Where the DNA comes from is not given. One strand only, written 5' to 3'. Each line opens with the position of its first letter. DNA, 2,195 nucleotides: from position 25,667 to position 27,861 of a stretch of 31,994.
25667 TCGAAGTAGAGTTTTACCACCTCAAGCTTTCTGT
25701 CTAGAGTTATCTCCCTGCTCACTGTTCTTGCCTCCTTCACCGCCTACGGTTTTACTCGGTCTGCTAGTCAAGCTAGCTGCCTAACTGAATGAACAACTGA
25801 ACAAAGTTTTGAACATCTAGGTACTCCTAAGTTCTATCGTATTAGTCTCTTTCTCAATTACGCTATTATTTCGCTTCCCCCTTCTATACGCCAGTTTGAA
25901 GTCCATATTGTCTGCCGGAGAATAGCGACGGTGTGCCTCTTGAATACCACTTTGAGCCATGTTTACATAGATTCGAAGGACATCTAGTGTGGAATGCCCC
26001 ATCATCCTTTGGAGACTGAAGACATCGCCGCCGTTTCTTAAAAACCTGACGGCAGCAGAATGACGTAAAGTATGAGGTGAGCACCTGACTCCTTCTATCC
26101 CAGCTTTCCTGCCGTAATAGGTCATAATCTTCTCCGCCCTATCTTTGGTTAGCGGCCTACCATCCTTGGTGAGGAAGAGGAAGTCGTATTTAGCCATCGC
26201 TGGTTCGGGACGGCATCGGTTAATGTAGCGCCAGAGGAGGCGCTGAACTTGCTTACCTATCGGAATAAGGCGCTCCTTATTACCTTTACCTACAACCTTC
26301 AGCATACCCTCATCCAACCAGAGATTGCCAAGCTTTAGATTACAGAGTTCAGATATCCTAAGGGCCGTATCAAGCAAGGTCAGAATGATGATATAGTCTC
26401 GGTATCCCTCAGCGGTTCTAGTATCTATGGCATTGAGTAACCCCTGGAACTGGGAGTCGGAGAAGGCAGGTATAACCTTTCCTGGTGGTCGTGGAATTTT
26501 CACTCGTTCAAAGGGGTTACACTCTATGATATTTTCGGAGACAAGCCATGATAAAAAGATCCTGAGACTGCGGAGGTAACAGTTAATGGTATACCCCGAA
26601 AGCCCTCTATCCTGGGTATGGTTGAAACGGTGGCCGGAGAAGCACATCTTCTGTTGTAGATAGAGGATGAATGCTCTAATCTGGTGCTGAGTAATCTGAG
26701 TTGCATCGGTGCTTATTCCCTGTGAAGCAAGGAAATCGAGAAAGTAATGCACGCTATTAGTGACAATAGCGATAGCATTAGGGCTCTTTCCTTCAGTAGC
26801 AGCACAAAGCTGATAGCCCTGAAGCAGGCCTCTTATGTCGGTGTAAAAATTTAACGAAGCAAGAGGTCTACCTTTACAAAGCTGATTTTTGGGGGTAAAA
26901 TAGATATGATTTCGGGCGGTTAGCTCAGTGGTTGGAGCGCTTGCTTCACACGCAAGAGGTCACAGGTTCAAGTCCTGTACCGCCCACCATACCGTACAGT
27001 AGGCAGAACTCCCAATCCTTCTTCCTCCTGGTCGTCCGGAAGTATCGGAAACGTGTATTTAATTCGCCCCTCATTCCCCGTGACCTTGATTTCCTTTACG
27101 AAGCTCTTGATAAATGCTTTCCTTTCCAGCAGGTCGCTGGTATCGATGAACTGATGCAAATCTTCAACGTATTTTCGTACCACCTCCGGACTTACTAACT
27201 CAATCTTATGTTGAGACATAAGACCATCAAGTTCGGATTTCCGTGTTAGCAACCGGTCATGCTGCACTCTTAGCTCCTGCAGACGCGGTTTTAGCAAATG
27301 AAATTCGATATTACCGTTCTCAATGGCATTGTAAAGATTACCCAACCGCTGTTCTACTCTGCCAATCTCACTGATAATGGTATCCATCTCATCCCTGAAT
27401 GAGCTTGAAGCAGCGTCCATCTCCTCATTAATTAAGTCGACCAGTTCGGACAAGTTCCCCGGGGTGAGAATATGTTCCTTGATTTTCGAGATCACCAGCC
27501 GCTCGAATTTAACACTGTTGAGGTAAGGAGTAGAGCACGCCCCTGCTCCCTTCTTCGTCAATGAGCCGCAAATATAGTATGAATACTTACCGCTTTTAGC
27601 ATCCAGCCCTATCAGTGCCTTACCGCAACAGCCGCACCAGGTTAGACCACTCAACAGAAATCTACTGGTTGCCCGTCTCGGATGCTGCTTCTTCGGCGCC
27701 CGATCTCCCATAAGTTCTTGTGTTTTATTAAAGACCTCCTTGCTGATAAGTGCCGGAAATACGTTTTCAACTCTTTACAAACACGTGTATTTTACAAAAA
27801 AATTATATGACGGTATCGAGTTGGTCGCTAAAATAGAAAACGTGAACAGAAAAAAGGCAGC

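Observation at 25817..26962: Tyrosine integrase without a start for its N-terminus: frame open antisense through the tRNA promoter and 5' half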

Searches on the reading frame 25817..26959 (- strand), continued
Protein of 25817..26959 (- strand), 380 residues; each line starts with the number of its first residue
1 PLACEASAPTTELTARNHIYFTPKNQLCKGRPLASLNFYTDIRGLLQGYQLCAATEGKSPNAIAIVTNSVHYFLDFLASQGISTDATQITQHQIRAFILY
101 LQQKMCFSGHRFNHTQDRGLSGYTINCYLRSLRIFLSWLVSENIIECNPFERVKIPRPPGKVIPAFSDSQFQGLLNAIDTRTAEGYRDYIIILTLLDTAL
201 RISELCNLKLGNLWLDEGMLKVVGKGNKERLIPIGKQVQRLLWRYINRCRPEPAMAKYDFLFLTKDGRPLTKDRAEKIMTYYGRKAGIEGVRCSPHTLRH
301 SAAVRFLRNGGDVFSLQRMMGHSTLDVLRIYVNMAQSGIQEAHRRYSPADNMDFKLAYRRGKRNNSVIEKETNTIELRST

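Call 32: find_encoding_contigs(protein=P0010, flank=10000, max_places=4)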
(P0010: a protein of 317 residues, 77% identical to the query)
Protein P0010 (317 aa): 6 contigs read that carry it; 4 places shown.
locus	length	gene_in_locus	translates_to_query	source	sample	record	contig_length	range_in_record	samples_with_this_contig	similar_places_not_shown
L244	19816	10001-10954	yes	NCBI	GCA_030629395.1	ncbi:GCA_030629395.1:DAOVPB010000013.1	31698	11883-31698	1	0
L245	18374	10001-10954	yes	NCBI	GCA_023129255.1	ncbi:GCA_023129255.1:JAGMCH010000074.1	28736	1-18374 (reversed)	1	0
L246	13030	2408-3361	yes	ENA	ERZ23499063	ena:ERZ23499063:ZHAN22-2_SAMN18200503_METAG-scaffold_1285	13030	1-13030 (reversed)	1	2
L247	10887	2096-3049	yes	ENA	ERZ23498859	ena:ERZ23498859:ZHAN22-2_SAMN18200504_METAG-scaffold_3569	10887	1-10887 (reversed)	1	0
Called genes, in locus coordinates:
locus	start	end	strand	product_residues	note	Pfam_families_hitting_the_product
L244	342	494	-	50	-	-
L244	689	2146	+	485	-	PF01565:FAD_binding_4, PF02913:FAD-oxidase_C (weak)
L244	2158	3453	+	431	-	PF13183:Fer4_8, PF02754:CCG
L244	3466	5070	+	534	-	PF01565:FAD_binding_4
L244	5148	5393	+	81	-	-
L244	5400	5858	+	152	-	PF06240:COXG, PF10604:Polyketide_cyc2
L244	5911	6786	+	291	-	PF00941:FAD_binding_5, PF03450:CO_deh_flav_C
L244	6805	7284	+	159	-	PF00111:Fer2 (weak), PF01799:Fer2_2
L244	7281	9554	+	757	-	PF01315:Ald_Xan_dh_C, PF02738:MoCoBD_1, PF20256:MoCoBD_2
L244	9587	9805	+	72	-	-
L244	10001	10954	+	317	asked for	PF13495:Phage_int_SAM_4 (faint), PF00589:Phage_integrase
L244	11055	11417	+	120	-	-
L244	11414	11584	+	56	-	-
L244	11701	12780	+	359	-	PF13102:Phage_int_SAM_5 (weak), PF00589:Phage_integrase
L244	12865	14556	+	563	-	-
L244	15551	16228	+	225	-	PF00589:Phage_integrase, PF13240:Zn_Ribbon_1 (weak), PF14803:Zn_ribbon_Nudix (faint), PF00589:Phage_integrase (weak)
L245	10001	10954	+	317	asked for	PF13495:Phage_int_SAM_4 (faint), PF00589:Phage_integrase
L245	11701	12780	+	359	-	PF13102:Phage_int_SAM_5 (weak), PF00589:Phage_integrase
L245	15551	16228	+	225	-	PF00589:Phage_integrase, PF13240:Zn_Ribbon_1 (weak), PF14803:Zn_ribbon_Nudix (faint), PF00589:Phage_integrase (weak)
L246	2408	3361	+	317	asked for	PF13495:Phage_int_SAM_4 (faint), PF00589:Phage_integrase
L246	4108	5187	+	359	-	PF13102:Phage_int_SAM_5 (weak), PF00589:Phage_integrase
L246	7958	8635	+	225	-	PF00589:Phage_integrase, PF13240:Zn_Ribbon_1 (weak), PF14803:Zn_ribbon_Nudix (faint), PF00589:Phage_integrase (weak)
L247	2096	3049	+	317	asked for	PF13495:Phage_int_SAM_4 (faint), PF00589:Phage_integrase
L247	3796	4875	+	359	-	PF13102:Phage_int_SAM_5 (weak), PF00589:Phage_integrase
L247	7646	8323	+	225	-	PF00589:Phage_integrase, PF13240:Zn_Ribbon_1 (weak), PF14803:Zn_ribbon_Nudix (faint), PF00589:Phage_integrase (weak)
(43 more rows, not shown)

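Call 33: find_encoding_contigs(protein=P0001, flank=10000, max_places=3)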
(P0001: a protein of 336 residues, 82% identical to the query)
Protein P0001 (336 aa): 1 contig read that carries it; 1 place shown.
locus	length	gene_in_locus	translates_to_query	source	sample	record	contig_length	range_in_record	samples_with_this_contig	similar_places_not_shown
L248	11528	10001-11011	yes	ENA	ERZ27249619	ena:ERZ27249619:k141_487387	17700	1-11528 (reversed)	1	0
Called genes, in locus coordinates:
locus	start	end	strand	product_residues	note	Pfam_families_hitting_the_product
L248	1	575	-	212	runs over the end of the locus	PF04367:DUF502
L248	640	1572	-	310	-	PF00582:Usp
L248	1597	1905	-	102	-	PF12802:MarR_2 (weak), PF01047:MarR (weak), PF13412:HTH_24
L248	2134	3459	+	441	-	PF13353:Fer4_12 (weak), PF04055:Radical_SAM, PF12544:LAM_C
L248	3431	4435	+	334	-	PF07478:Dala_Dala_lig_C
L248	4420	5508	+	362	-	PF02655:ATP-grasp_3, PF07478:Dala_Dala_lig_C, PF13535:ATP-grasp_4 (weak)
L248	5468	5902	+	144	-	PF00583:Acetyltransf_1, PF13673:Acetyltransf_10 (weak), PF13508:Acetyltransf_7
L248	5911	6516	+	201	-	PF01914:MarC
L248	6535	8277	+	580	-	PF00583:Acetyltransf_1 (faint), PF00850:Hist_deacetyl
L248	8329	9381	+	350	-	-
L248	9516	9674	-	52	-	-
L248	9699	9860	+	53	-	-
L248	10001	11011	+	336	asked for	PF02899:Phage_int_SAM_1 (faint), PF13102:Phage_int_SAM_5 (weak), PF13495:Phage_int_SAM_4 (weak), PF00589:Phage_integrase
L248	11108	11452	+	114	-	PF08281:Sigma70_r4_2 (faint)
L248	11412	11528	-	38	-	?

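Call 42: find_encoding_contigs(protein=P0026, flank=10000, max_places=2)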
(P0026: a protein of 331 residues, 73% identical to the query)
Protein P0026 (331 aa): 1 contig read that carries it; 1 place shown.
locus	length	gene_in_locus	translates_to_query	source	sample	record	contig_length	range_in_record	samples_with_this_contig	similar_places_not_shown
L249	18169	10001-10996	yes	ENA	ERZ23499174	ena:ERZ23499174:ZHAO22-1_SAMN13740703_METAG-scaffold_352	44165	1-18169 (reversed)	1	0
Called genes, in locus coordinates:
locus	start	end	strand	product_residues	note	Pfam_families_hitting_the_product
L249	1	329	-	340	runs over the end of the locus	PF14697:Fer4_21 (faint), PF13746:Fer4_18 (faint), PF13187:Fer4_9 (faint), PF00037:Fer4 (faint), PF12797:Fer4_2 (faint), PF12837:Fer4_6 (faint), PF13237:Fer4_10 (faint), PF17179:Fer4_22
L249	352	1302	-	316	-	PF12797:Fer4_2 (faint), PF13746:Fer4_18 (faint), PF13187:Fer4_9 (faint), PF13183:Fer4_8, PF13534:Fer4_17 (weak)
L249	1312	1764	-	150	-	PF02662:FlpD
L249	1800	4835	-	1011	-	PF12831:FAD_oxidored (weak), PF12838:Fer4_7 (weak), PF13237:Fer4_10 (weak), PF07992:Pyr_redox_2, PF00890:FAD_binding_2 (weak), PF07992:Pyr_redox_2, PF13450:NAD_binding_8, PF00037:Fer4 (weak), +14 more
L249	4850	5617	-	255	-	PF02662:FlpD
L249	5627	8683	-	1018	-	PF12831:FAD_oxidored, PF07992:Pyr_redox_2, PF00890:FAD_binding_2, PF07992:Pyr_redox_2, PF12831:FAD_oxidored, PF13450:NAD_binding_8, PF12838:Fer4_7, PF13187:Fer4_9, +17 more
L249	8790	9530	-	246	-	PF09719:C_GCAxxG_C_C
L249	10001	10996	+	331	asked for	PF00589:Phage_integrase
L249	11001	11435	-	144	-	-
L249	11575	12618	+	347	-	PF00589:Phage_integrase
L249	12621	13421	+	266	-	PF00589:Phage_integrase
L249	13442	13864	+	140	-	-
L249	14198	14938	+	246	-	-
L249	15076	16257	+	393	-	PF02768:DNA_pol3_beta_3 (faint), PF02767:DNA_pol3_beta_2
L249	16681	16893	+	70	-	-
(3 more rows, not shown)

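Call 43: find_encoding_contigs(protein=P0029, flank=10000, max_places=2)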
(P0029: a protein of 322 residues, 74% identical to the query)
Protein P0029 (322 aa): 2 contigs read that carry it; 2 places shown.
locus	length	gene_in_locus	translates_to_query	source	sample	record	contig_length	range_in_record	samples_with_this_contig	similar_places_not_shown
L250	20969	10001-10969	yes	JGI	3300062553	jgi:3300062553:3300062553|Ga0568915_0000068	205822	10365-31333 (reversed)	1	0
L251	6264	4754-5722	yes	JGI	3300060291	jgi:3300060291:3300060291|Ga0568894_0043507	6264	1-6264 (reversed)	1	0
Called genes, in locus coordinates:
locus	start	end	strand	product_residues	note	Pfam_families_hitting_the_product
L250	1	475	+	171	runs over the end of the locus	PF03928:HbpS-like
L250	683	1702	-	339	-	PF04909:Amidohydro_2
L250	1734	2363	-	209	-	PF00857:Isochorismatase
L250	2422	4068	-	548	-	PF27448:Rph_4th, PF00391:PEP-utilizers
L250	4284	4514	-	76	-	-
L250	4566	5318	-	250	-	PF00106:adh_short, PF08659:KR, PF23441:SDR (weak), PF13561:adh_short_C2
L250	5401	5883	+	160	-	-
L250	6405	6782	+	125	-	PF09579:Spore_YtfJ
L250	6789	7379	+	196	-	PF11167:DUF2953 (faint)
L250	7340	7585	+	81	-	-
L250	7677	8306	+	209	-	-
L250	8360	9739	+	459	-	PF02515:CoA_transf_3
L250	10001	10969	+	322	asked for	PF00589:Phage_integrase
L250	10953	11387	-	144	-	-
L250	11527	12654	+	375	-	PF00589:Phage_integrase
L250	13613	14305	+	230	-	PF00589:Phage_integrase, PF13240:Zn_Ribbon_1 (weak), PF00589:Phage_integrase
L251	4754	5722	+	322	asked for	PF00589:Phage_integrase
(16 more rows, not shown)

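Call 49: find_encoding_contigs(protein=P0008, flank=10000, max_places=3)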
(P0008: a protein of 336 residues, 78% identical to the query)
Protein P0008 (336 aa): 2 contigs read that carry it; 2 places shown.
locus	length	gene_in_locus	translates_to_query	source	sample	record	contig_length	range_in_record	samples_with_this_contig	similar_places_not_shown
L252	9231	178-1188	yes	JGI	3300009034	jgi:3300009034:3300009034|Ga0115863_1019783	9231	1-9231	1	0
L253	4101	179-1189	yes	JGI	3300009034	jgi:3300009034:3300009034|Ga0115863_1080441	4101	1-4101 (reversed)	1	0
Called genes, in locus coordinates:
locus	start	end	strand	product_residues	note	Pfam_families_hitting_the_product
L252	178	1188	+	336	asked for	PF13102:Phage_int_SAM_5 (faint), PF13495:Phage_int_SAM_4 (faint), PF00589:Phage_integrase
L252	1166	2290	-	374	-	-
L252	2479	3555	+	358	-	PF00589:Phage_integrase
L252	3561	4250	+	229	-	PF00589:Phage_integrase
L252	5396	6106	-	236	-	PF13510:Fer2_4, PF12797:Fer4_2 (faint), PF12837:Fer4_6 (faint), PF14697:Fer4_21, PF12838:Fer4_7, PF13183:Fer4_8 (weak), PF13187:Fer4_9 (weak), PF00037:Fer4 (weak), +1 more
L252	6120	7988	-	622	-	PF01257:2Fe-2S_thioredx, PF01512:Complex1_51K, PF10589:NADH_4Fe-4S, PF00037:Fer4 (weak), PF12838:Fer4_7 (weak), PF13187:Fer4_9 (weak), PF13237:Fer4_10, PF14697:Fer4_21, +3 more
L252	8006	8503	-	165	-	PF01257:2Fe-2S_thioredx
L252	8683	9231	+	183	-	?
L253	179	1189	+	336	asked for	PF13102:Phage_int_SAM_5 (faint), PF13495:Phage_int_SAM_4 (faint), PF00589:Phage_integrase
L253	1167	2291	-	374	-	-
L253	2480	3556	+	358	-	PF00589:Phage_integrase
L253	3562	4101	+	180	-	?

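Call 50: find_encoding_contigs(protein=P0034, flank=10000, max_places=3)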
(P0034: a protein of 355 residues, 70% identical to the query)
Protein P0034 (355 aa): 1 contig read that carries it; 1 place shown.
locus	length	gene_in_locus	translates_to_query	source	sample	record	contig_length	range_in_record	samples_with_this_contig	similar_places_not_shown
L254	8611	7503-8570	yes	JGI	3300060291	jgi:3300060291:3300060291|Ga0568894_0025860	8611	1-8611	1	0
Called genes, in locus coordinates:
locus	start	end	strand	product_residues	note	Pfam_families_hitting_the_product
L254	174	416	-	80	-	-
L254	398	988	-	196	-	-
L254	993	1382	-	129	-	PF09579:Spore_YtfJ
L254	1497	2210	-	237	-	PF00072:Response_reg, PF00486:Trans_reg_C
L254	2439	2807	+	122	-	PF00072:Response_reg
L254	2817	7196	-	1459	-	PF01339:CheB_methylest, PF03705:CheR_N, PF01739:CheR, PF13185:GAF_2, PF08447:PAS_3, PF00989:PAS, PF08448:PAS_4, PF13426:PAS_9, +8 more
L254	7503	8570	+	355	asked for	PF00589:Phage_integrase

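Call 76: find_encoding_contigs(protein=P0094, flank=10000, max_places=3)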
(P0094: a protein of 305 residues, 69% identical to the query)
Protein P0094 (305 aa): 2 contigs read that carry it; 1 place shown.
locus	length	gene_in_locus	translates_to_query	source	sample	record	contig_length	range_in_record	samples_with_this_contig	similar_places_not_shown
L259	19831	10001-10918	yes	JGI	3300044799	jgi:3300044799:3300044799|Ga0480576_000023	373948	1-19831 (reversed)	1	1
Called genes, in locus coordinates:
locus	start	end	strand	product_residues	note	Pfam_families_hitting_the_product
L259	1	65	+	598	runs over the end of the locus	PF21211:FkbH_N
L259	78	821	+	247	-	PF13489:Methyltransf_23, PF13847:Methyltransf_31 (weak), PF08241:Methyltransf_11, PF08242:Methyltransf_12, PF13649:Methyltransf_25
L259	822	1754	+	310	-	PF04616:Glyco_hydro_43 (faint), PF04041:Glyco_hydro_130, PF22847:Glyco_hydro_43_rel (weak)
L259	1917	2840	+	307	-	PF02388:FemAB (faint), PF13480:Acetyltransf_6 (weak)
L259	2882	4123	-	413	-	PF00534:Glycos_transf_1, PF13692:Glyco_trans_1_4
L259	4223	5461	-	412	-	PF00534:Glycos_transf_1, PF13692:Glyco_trans_1_4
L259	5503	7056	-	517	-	PF01943:Polysacc_synt, PF01554:MatE, PF13440:Polysacc_synt_3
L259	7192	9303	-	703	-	PF02516:STT3, PF22627:AglB_core-like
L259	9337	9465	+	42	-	-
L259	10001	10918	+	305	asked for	PF00589:Phage_integrase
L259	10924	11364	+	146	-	PF00589:Phage_integrase, PF13240:Zn_Ribbon_1 (weak)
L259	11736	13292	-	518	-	PF06609:TRI12, PF07690:MFS_1, PF00083:Sugar_tr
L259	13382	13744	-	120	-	PF12802:MarR_2, PF01047:MarR, PF13463:HTH_27 (weak)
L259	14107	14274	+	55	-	-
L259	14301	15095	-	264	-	PF02535:Zip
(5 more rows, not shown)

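Call 83: search_solved_structures(query=window:25817-26869:-, max_evalue=0.00001, show_alignments=1)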
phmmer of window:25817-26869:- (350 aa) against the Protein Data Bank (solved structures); distinct sequences matched with E-value up to 0.00001: 14.
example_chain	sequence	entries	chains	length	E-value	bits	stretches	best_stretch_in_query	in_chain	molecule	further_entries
1a0p_A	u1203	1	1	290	1e-30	110.2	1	98-313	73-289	SITE-SPECIFIC RECOMBINASE XERD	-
9i5v_14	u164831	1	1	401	5.6e-28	101.1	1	89-315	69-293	Ribosome-associated translation inhibitor RaiA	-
5dcf_A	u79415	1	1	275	7.8e-28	100.7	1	137-319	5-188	Tyrosine recombinase XerD,DNA translocase FtsK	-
4a8e_A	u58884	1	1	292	2.2e-26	95.9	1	39-315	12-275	PROBABLE TYROSINE RECOMBINASE XERC-LIKE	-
5hxy_A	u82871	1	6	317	8.1e-24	87.5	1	126-318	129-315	Tyrosine recombinase XerA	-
5jjv_A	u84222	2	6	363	3.9e-11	45.8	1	140-312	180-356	Tyrosine recombinase XerH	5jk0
6en0_A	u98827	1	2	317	4e-10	42.4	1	86-301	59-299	Int protein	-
6emy_A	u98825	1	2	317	4.5e-10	42.3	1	86-302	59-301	Int protein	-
6emz_A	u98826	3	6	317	1.1e-09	41.1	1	86-301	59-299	Int protein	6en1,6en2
5dor_A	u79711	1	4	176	6.9e-09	38.4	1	264-312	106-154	Integrase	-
5c6k_A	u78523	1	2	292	3.2e-08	36.2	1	264-312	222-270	Integrase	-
2a3v_A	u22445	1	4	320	1.5e-07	34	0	247-308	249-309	site-specific recombinase IntI4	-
1aih_A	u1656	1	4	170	1.9e-06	30.4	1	265-321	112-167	HP1 INTEGRASE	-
5vfz_A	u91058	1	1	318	4.5e-06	29.1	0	97-312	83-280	Gp33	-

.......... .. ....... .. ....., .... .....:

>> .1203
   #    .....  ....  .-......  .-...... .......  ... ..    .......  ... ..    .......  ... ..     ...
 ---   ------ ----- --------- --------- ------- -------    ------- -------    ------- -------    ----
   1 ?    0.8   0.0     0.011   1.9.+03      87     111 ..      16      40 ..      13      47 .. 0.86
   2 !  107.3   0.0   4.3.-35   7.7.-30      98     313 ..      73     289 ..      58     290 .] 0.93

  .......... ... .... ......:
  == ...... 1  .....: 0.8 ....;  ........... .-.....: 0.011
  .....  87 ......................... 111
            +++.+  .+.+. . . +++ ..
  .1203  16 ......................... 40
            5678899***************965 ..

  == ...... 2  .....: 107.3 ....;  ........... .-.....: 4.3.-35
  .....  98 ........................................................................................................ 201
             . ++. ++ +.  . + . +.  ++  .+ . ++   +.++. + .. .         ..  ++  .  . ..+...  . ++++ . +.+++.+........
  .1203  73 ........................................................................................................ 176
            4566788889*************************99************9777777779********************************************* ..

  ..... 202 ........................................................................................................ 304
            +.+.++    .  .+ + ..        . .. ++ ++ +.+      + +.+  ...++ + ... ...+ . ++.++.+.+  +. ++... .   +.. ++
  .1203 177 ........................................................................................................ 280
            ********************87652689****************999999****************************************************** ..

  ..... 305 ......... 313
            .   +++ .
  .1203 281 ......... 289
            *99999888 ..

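Call 95: search_protein_families(library=phrogs, proteins=[window:25817-26836:-], max_evalue=0.001)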
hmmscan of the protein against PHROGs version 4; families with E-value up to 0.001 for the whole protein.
window:25817-26836:- (339 aa): 3 families
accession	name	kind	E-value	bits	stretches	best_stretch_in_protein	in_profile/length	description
phrog_1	-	integration and excision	6.6e-47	162.1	1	15-307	180-449/611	integrase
phrog_216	-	integration and excision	6.7e-41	141.3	1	85-305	16-236/301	integrase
phrog_7269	-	integration and excision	1.8e-08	35.2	1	251-302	27-78/89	integrase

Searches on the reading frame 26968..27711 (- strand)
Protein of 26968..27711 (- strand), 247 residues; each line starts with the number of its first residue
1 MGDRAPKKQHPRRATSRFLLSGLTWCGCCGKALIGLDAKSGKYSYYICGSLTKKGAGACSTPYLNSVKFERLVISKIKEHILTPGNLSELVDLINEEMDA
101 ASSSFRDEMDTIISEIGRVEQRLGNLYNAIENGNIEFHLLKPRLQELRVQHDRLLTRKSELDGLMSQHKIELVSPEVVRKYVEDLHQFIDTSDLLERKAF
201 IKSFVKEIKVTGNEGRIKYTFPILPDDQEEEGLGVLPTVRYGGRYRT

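Call 9: search_protein_families(library=pfam, proteins=[window:26968-27711:-], max_evalue=0.01)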
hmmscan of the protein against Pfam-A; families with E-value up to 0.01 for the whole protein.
window:26968-27711:- (247 aa): 1 family
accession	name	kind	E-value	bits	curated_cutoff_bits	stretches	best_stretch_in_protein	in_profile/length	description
PF13408.12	Zn_ribbon_recom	-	2.4e-12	47.5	25.3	1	19-78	1-58/58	Recombinase zinc beta ribbon domain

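Call 95: search_protein_families(library=phrogs, proteins=[window:26968-27711:-], max_evalue=0.001)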
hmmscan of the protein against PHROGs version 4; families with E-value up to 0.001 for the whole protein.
window:26968-27711:- (247 aa): 1 family
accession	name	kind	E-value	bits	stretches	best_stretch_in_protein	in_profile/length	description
phrog_95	-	integration and excision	8.9e-25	88.3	1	6-218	360-563/651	integrase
